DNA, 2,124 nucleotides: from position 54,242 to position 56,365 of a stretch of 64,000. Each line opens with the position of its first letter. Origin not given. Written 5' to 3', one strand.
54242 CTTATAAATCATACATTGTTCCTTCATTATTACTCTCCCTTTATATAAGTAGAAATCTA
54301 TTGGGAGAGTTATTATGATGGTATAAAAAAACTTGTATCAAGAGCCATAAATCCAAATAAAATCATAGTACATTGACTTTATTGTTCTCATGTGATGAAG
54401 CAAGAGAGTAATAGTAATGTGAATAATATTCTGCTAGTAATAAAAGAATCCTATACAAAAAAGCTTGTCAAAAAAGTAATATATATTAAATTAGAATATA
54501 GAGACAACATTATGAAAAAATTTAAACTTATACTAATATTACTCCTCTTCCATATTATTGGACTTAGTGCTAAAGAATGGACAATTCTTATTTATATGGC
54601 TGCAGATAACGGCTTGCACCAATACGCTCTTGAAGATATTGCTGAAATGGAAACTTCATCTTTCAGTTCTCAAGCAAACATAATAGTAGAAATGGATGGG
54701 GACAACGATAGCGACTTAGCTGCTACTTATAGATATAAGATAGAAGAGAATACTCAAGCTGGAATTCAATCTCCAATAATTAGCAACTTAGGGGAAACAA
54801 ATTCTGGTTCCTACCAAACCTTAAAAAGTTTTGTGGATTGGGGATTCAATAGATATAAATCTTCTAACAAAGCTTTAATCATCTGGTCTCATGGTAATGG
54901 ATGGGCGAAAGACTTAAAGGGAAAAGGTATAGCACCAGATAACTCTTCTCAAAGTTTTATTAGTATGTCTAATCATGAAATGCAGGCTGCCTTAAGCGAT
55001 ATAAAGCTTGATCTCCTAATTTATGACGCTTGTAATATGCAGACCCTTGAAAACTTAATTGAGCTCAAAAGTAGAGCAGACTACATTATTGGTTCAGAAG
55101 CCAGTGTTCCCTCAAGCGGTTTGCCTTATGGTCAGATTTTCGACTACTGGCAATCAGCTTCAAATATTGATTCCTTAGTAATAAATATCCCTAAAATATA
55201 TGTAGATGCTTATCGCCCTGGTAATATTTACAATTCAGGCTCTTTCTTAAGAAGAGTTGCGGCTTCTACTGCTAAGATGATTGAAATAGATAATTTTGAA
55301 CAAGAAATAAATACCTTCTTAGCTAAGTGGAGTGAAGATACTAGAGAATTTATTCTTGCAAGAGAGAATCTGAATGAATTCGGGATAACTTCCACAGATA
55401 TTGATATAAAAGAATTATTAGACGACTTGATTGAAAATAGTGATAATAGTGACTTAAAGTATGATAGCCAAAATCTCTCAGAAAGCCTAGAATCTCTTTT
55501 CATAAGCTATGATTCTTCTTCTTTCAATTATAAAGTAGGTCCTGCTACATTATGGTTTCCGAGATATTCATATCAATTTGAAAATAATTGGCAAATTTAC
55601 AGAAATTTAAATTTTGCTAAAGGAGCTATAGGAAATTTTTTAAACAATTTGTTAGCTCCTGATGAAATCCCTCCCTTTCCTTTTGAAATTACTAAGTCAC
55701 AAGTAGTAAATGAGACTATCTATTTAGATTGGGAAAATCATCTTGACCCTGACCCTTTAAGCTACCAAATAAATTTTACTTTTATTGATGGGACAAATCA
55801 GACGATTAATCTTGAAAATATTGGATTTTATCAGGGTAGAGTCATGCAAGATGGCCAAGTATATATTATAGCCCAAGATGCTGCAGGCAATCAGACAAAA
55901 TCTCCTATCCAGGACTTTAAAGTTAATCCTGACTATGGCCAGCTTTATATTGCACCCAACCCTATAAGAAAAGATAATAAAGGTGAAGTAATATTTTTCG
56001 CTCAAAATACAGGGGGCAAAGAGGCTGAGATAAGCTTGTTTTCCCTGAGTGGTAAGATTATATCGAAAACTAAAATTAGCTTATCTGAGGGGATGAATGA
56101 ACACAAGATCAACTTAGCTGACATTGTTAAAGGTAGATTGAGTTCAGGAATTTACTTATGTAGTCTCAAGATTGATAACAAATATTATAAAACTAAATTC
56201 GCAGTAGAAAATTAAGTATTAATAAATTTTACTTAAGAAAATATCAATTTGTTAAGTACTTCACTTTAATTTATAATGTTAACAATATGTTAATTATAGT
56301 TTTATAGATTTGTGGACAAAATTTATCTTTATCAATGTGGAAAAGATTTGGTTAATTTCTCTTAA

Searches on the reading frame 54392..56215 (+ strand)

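Call 77: search_protein_families(library=pfam, proteins=[window:54392-56215:+], max_evalue=0.0001)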
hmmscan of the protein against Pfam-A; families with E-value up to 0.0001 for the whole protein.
window:54392-56215:+ (607 aa): 2 families
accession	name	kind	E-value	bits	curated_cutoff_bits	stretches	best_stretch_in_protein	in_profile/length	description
PF03415.19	Peptidase_C11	-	5.5e-44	151.6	25.8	1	67-379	1-293/359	Clostripain family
PF18962.6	Por_Secre_tail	-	2.9e-06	27.9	27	1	522-604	3-74/75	Secretion system C-terminal sorting domain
